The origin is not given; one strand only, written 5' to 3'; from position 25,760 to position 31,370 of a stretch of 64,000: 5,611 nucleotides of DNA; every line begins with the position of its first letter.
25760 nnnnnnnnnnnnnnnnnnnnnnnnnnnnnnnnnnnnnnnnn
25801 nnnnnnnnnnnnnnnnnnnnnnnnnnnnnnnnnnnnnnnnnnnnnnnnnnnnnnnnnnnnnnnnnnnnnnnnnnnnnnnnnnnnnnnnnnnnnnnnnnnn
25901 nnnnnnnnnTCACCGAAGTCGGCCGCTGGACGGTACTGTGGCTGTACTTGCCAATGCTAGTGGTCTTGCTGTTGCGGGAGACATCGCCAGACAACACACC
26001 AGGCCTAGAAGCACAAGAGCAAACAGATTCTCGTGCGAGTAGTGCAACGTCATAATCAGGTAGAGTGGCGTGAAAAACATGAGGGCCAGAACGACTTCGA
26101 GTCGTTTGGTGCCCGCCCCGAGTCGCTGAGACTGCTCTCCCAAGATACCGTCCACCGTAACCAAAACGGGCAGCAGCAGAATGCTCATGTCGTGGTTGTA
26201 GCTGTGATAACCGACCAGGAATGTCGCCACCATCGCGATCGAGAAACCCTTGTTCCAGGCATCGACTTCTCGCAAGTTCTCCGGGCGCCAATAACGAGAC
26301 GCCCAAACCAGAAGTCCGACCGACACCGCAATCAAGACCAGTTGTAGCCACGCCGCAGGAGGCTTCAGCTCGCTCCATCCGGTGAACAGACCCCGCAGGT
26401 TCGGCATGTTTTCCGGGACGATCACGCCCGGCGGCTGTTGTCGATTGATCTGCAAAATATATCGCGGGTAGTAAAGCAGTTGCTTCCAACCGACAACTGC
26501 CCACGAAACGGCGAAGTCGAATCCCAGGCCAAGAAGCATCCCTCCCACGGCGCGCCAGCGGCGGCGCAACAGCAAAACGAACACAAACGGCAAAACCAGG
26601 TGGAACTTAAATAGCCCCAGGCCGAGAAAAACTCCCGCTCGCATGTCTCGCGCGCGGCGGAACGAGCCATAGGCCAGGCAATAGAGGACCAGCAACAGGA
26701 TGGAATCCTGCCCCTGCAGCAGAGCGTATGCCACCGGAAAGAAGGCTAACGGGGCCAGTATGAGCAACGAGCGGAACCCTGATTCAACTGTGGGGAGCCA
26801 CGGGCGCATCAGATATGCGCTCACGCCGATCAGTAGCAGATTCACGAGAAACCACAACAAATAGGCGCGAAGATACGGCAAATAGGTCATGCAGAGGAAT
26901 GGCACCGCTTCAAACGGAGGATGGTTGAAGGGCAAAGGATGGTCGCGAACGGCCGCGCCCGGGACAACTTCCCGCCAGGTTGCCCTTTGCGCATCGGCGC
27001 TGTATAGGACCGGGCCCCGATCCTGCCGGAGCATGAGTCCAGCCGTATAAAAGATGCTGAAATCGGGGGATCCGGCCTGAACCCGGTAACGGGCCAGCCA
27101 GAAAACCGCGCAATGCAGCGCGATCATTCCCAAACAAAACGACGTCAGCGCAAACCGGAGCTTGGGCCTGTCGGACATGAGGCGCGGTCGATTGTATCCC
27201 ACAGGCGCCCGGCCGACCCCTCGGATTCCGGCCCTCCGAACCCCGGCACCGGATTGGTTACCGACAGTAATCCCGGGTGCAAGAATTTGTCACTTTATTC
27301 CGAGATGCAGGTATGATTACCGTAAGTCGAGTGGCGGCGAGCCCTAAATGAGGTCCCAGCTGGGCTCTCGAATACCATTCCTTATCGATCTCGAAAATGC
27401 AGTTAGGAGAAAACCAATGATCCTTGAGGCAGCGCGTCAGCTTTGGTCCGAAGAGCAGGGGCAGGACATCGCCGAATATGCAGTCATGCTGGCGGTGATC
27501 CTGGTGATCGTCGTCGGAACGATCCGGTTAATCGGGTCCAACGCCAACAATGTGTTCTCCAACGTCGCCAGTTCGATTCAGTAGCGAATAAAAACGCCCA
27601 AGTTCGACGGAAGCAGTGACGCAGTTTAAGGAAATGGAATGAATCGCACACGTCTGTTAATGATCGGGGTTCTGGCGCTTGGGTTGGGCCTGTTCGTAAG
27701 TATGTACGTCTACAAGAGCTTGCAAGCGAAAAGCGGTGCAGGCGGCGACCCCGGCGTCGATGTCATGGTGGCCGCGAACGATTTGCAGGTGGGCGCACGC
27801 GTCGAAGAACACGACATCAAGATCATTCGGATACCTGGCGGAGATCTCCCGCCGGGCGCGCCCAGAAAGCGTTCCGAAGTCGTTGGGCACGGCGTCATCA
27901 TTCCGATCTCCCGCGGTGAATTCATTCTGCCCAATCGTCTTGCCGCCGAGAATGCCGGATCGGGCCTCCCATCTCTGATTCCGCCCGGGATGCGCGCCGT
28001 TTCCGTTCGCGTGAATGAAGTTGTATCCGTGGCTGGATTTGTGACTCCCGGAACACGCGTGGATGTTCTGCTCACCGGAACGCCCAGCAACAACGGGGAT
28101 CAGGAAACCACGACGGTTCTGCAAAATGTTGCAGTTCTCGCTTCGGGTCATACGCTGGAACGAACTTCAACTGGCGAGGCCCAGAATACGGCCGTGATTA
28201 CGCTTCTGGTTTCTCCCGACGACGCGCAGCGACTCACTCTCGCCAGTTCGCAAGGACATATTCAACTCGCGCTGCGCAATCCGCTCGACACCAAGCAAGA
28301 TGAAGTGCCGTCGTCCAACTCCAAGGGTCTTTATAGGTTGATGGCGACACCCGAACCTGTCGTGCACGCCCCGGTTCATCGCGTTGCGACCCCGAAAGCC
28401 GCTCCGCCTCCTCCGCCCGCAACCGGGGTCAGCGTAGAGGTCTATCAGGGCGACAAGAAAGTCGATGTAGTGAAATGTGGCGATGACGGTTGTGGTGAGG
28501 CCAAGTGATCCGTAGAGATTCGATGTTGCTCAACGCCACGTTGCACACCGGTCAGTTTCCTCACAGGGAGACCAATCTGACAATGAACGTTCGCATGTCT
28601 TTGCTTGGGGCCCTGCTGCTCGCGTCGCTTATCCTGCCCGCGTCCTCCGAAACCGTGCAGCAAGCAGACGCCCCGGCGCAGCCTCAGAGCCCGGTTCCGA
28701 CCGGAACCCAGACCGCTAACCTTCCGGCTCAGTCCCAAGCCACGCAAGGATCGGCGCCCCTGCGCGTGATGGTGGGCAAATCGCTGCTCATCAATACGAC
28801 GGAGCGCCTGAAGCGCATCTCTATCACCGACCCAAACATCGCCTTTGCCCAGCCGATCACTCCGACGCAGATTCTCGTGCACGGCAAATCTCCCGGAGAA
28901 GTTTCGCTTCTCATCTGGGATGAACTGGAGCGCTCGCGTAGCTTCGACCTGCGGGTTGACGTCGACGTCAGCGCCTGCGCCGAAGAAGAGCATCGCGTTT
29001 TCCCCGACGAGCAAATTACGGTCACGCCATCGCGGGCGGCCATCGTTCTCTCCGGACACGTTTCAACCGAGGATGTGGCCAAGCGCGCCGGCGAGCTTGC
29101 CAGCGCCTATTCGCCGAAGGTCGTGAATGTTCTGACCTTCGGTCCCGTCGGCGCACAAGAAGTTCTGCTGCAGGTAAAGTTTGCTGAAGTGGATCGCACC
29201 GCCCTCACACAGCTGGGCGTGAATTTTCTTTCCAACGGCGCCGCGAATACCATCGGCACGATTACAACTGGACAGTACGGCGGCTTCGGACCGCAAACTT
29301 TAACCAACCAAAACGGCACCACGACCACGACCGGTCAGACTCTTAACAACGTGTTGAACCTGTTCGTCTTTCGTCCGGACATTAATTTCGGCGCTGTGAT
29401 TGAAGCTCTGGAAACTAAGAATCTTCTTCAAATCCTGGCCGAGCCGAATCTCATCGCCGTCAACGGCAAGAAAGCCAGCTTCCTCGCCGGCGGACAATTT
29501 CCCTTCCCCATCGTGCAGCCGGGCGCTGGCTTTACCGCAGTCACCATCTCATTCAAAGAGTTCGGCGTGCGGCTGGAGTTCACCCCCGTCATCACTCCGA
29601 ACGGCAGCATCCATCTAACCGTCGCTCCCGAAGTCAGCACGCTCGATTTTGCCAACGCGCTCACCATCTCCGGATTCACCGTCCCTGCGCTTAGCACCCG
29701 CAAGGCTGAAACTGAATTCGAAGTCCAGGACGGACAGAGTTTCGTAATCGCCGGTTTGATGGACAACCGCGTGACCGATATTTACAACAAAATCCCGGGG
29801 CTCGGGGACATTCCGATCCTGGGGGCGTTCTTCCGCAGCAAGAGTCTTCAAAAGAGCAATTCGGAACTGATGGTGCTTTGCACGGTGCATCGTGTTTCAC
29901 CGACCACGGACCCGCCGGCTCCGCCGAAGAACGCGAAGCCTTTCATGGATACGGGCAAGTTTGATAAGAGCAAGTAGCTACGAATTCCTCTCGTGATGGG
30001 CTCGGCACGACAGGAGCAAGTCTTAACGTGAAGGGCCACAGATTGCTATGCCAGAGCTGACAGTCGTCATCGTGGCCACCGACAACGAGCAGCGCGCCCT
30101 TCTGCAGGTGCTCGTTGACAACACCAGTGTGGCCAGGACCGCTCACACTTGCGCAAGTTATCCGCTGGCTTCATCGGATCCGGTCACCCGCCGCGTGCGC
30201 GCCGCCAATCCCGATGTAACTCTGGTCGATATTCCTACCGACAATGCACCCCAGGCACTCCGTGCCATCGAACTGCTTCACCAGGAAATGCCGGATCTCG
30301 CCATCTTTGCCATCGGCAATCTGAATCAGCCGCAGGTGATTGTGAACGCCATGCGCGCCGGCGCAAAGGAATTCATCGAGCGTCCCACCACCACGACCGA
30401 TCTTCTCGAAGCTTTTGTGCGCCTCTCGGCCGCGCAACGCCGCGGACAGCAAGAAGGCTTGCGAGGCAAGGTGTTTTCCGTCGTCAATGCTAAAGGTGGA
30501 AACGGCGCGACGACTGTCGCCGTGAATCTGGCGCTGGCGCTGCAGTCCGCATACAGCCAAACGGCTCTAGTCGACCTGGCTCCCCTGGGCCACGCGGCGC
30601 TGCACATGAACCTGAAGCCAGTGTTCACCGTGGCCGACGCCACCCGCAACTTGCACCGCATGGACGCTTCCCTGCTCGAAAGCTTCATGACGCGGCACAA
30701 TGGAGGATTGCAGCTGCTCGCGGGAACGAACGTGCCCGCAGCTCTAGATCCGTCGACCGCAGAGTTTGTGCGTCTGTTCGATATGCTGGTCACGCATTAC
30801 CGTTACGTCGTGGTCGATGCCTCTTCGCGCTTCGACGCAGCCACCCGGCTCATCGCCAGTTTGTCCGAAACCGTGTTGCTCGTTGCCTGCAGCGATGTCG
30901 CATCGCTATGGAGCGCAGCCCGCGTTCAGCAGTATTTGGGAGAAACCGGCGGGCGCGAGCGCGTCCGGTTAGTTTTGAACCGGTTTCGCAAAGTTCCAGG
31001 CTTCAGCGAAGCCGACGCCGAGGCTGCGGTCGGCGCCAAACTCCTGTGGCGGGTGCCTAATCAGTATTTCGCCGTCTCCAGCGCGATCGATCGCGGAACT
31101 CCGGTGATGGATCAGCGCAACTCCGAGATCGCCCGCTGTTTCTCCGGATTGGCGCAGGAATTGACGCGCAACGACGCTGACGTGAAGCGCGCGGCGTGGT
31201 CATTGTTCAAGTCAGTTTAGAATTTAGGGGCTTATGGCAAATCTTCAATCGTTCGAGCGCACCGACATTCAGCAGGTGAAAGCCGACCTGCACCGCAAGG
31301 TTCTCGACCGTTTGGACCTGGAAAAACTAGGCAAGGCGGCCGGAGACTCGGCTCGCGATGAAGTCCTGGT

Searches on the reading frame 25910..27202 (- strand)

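Call 5: search_protein_families(library=pfam, proteins=[window:25910-27202:-], max_evalue=0.001)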
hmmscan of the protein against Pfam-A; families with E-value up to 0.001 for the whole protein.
window:25910-27202:- (430 aa): 2 families
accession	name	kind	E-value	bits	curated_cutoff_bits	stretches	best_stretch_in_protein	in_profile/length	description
PF09594.16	GT87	-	7.6e-27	95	25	1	92-328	1-233/237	Glycosyltransferase family 87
PF09990.14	DUF2231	-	0.00046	20.7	26.4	1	193-333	11-122/139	Predicted membrane protein (DUF2231)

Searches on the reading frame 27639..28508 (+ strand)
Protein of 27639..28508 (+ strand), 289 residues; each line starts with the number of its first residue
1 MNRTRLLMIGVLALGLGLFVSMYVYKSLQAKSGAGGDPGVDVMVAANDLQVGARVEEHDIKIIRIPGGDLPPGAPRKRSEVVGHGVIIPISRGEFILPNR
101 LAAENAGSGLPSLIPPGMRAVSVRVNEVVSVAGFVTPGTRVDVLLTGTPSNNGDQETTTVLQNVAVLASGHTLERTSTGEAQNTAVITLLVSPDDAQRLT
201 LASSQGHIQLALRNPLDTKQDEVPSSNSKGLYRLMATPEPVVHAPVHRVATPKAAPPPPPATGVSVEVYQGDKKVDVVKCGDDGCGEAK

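Call 5: search_protein_families(library=pfam, proteins=[window:27639-28508:+], max_evalue=0.001)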
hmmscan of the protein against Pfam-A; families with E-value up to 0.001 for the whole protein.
window:27639-28508:+ (289 aa): 3 families
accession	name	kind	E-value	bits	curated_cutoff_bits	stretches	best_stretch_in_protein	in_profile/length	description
PF16976.10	RcpC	-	1.1e-30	106.4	28.8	1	110-213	3-114/114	Flp pilus assembly protein RcpC/CpaB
PF08666.17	SAF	-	7.6e-08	33.2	21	1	41-101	2-62/63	SAF domain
PF13144.11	ChapFlgA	-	7.8e-06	26.4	23.8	1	41-103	2-62/122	Chaperone for flagella basal body P-ring formation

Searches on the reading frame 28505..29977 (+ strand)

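Call 5: search_protein_families(library=pfam, proteins=[window:28505-29977:+], max_evalue=0.001)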
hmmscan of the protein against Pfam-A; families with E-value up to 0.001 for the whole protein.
window:28505-29977:+ (490 aa): 3 families
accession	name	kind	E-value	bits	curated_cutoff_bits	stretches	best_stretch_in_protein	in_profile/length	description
PF00263.26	Secretin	-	2.3e-44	151.4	27.5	1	301-462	1-166/169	Bacterial type II and III secretion system protein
PF13629.12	T2SS-T3SS_pil_N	-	1.6e-13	50.6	23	1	85-151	4-71/72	Pilus formation protein N terminal region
PF04972.22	BON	-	0.00027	21.6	27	1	164-212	17-67/69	BON domain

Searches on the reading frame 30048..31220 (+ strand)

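Call 5: search_protein_families(library=pfam, proteins=[window:30048-31220:+], max_evalue=0.001)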
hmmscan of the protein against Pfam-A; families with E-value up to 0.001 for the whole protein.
window:30048-31220:+ (390 aa): 8 families
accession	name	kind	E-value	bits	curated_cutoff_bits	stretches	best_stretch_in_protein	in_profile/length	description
PF13614.12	AAA_31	-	3.3e-07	30.9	27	1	141-280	2-147/177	AAA domain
PF06564.18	CBP_BcsQ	-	3.7e-06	27.1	21.3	1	146-287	7-152/234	Cellulose biosynthesis protein BcsQ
PF10609.15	ParA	-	5.8e-06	26.4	27.1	1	141-183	4-46/246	NUBPL iron-transfer P-loop NTPase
PF01656.29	CbiA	-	8.3e-06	26.2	25.4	1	144-316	2-86/125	CobQ/CobB/MinD/ParA nucleotide binding domain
PF00072.30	Response_reg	-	1.6e-05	25.4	30.2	1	7-122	2-109/111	Response regulator receiver domain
PF16968.11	TadZ_N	-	0.00046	20.3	26.4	0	74-126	67-119/133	Pilus assembly protein TadZ N-terminal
PF09140.17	MipZ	-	0.00065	19.5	20.7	0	144-276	4-125/262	ATPase MipZ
PF01081.25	Aldolase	-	0.00092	19.1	27.8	0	66-127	42-101/196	KDPG and KHG aldolase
